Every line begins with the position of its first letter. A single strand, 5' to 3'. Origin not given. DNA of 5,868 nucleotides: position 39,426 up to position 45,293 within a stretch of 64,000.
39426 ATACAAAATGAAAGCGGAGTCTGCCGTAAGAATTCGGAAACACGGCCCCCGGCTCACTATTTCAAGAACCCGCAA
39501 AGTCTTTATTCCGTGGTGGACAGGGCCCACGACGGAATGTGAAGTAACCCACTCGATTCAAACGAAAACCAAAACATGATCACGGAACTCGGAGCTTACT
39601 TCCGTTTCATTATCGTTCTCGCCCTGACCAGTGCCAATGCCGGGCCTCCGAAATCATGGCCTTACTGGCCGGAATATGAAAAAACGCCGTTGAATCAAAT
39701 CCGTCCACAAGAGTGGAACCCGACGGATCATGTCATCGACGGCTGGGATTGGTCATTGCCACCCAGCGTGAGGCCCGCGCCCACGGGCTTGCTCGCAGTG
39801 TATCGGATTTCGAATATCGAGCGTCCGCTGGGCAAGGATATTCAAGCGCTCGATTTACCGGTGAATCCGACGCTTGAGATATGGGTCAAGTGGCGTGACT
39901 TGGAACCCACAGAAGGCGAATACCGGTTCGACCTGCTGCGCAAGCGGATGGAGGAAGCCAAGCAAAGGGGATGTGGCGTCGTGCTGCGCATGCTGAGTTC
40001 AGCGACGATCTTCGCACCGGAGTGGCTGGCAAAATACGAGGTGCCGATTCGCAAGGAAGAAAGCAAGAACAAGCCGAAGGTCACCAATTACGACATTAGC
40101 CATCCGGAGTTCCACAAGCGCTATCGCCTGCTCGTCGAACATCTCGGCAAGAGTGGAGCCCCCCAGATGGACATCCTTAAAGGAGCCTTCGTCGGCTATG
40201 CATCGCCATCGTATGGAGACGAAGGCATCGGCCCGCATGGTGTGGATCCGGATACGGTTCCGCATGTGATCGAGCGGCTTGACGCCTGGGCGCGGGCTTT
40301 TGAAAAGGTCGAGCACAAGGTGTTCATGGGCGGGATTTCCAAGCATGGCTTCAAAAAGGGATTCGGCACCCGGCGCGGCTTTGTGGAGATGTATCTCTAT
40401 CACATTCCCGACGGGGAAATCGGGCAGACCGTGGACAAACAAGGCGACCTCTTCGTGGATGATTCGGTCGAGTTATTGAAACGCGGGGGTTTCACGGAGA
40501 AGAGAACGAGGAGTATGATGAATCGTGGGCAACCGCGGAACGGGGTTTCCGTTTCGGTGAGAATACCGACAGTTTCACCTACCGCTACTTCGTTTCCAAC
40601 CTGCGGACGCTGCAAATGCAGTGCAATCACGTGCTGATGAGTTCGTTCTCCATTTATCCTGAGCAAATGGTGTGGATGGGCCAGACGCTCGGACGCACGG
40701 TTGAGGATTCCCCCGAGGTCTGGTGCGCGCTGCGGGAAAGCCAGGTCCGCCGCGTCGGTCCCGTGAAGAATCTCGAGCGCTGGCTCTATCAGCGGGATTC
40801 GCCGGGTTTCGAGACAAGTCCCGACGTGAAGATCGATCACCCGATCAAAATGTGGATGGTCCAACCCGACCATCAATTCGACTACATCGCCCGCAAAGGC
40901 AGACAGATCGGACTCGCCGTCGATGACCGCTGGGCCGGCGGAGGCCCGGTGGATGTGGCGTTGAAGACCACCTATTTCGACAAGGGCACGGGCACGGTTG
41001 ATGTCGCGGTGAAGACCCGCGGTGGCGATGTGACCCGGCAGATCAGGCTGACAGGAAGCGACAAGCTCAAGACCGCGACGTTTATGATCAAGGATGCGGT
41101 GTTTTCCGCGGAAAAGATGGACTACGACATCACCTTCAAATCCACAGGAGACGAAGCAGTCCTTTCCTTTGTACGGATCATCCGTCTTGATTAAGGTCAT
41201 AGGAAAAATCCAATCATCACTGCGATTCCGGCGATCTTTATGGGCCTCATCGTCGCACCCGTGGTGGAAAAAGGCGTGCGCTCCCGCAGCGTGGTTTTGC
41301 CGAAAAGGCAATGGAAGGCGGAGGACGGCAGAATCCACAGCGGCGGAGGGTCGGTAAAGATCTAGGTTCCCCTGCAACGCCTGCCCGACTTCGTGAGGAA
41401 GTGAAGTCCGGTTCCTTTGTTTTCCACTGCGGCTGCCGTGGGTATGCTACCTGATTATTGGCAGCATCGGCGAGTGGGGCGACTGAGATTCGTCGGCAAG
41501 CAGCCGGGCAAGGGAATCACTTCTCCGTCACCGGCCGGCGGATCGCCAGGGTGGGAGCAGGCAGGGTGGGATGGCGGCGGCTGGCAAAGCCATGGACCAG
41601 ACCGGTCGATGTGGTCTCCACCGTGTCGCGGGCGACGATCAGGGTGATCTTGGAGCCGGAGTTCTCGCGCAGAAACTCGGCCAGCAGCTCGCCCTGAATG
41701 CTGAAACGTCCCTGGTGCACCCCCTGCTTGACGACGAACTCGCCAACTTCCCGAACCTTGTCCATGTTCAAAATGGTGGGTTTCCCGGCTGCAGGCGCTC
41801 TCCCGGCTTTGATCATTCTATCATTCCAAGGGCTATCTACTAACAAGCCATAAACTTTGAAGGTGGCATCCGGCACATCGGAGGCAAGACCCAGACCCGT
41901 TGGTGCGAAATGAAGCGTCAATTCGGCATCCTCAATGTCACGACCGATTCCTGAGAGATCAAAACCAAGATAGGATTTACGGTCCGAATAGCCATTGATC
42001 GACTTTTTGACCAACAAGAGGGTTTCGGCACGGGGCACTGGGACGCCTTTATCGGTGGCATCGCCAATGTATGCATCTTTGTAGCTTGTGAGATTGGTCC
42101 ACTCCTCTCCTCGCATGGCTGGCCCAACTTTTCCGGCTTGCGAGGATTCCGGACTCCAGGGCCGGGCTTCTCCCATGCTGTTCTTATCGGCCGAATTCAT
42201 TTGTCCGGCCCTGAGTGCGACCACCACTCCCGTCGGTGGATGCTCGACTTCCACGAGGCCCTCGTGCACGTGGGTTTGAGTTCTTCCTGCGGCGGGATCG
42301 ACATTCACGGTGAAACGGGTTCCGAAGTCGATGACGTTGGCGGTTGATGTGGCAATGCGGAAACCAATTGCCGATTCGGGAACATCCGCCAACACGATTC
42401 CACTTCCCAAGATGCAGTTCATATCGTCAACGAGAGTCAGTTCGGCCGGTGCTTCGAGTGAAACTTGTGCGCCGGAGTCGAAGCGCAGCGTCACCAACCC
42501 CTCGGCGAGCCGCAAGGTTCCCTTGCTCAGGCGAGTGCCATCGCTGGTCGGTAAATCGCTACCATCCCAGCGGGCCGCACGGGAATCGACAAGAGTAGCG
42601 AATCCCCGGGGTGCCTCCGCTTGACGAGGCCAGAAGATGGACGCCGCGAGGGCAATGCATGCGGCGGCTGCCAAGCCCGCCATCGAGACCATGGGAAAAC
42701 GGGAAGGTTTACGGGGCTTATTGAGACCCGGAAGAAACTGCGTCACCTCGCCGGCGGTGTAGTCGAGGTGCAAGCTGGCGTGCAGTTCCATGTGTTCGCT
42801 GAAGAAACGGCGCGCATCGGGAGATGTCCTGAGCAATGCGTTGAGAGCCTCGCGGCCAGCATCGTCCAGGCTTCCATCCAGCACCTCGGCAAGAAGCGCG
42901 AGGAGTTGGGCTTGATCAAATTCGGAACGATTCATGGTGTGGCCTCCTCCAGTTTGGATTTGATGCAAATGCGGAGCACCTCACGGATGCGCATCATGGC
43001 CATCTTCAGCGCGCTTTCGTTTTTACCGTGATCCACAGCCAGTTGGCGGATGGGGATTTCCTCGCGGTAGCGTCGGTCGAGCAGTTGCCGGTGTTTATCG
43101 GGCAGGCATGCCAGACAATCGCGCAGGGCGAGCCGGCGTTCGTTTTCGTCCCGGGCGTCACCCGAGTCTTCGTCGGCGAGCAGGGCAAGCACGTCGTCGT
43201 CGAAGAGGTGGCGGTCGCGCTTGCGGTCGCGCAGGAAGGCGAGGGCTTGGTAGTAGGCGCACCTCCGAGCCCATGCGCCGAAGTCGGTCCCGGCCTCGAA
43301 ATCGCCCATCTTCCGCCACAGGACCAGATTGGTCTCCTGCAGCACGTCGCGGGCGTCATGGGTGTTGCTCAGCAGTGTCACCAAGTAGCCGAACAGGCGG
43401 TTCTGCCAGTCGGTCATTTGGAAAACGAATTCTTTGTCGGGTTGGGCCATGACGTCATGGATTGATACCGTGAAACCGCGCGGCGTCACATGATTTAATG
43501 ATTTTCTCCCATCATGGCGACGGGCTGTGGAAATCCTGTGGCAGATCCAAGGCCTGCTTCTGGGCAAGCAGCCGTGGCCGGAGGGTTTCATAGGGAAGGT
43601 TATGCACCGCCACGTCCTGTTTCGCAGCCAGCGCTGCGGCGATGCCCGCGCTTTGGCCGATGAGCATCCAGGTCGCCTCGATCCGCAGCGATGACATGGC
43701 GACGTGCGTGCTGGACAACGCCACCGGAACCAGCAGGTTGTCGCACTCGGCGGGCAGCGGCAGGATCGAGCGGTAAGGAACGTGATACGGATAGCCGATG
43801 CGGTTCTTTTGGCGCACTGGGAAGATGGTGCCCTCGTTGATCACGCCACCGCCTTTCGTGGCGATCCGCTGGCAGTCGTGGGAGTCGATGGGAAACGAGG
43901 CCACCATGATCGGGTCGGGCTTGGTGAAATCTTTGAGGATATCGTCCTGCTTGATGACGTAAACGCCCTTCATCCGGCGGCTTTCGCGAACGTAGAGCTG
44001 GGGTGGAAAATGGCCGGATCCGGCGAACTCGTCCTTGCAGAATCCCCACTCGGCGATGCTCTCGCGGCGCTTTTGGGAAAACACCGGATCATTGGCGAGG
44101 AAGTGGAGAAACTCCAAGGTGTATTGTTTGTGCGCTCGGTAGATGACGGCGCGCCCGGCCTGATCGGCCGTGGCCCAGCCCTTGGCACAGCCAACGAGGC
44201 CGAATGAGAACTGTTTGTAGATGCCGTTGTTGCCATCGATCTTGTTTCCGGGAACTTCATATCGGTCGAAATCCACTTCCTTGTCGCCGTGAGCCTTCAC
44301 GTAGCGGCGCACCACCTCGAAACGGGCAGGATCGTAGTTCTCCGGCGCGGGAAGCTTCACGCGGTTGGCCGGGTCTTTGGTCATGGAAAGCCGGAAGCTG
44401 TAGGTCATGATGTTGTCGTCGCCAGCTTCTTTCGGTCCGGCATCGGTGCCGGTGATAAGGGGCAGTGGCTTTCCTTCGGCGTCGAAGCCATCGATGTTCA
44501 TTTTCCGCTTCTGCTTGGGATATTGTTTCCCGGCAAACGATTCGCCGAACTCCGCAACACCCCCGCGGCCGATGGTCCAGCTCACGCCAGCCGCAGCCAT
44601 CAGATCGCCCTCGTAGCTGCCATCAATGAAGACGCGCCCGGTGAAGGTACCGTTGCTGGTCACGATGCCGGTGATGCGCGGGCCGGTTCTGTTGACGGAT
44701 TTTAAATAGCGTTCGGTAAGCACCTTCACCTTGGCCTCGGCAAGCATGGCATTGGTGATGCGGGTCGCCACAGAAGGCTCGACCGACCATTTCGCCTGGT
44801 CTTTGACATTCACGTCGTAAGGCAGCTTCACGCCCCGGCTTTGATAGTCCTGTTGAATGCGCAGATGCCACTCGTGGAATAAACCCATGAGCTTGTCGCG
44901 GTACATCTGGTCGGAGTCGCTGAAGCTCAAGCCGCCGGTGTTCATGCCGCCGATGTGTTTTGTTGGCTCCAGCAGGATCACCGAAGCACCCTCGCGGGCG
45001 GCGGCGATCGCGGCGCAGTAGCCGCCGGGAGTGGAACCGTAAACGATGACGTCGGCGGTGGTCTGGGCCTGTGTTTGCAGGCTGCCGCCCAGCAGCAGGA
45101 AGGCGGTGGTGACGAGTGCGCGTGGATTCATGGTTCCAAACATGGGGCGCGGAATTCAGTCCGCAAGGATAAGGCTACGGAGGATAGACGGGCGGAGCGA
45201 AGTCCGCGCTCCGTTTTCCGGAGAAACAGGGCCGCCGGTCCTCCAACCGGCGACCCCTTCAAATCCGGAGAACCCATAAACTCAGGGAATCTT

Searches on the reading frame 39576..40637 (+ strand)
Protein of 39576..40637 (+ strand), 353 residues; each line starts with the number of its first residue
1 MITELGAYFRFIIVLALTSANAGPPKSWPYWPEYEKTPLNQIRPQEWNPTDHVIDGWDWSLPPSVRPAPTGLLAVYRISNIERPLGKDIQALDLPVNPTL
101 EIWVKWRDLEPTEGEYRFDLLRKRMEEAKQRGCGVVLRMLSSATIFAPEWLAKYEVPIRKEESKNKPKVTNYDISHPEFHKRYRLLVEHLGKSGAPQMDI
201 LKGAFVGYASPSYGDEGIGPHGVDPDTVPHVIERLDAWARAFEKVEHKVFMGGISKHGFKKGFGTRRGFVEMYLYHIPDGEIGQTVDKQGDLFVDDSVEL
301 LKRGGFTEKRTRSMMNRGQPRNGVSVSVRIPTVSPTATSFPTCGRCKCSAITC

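Call 17: search_protein_families(library=pfam, proteins=[window:39576-40637:+], max_evalue=0.001)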
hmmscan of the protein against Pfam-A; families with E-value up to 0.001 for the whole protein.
window:39576-40637:+ (353 aa): 1 family
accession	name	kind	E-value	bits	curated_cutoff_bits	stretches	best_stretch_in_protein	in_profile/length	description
PF02449.21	Glyco_hydro_42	-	5e-07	29.8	21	1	104-190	32-119/376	Beta-galactosidase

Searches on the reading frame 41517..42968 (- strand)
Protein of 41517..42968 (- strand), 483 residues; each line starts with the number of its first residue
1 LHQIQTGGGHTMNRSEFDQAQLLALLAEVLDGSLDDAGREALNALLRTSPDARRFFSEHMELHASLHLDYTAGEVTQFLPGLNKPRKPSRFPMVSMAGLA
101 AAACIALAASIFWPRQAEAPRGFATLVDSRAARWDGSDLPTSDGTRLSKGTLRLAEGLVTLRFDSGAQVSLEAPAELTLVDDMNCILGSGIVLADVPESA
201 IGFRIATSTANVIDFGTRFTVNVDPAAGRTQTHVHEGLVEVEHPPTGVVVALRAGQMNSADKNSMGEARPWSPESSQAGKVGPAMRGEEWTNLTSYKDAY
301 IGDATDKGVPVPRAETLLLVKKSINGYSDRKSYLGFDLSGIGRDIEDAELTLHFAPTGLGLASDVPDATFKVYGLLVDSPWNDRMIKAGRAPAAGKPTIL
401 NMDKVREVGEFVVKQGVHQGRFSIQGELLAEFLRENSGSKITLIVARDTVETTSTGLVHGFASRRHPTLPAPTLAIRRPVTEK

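Call 17: search_protein_families(library=pfam, proteins=[window:41517-42968:-], max_evalue=0.001)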
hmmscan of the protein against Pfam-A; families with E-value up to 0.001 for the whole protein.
window:41517-42968:- (483 aa): 2 families
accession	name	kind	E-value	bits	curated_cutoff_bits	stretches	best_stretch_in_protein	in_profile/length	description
PF24517.2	CBM96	-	0.00034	20.9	26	1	291-354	3-64/164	Carbohydrate-binding module family 96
PF04773.18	FecR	-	0.00056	20.7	24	0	159-240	11-97/97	FecR protein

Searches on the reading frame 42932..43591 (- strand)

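Call 71: search_protein_families(library=pfam, proteins=[window:42932-43591:-], max_evalue=0.01)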
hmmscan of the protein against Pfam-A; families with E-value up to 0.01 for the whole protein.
window:42932-43591:- (219 aa): 3 families
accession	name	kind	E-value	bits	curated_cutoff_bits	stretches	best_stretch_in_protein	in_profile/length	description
PF04542.20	Sigma70_r2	-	3.6e-11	43.1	24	1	61-125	4-70/71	Sigma-70 region 2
PF08281.18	Sigma70_r4_2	-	5.9e-05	23.1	25.7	1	154-204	2-52/54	Sigma-70, region 4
PF04545.22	Sigma70_r4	-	0.0021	18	24.1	1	159-207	1-49/50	Sigma-70, region 4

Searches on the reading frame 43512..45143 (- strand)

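Call 17: search_protein_families(library=pfam, proteins=[window:43512-45143:-], max_evalue=0.001)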
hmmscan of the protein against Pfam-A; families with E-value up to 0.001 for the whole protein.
window:43512-45143:- (543 aa): 3 families
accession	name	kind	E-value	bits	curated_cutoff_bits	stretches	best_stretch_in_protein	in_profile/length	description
PF12831.13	FAD_oxidored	-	3e-99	333.6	27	1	31-525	1-416/416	FAD dependent oxidoreductase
PF00890.30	FAD_binding_2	-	0.00014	21.7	20.4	1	31-66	1-36/414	FAD binding domain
PF01946.23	Thi4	-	0.00072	19.3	26.2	0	28-162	16-137/235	Thi4 family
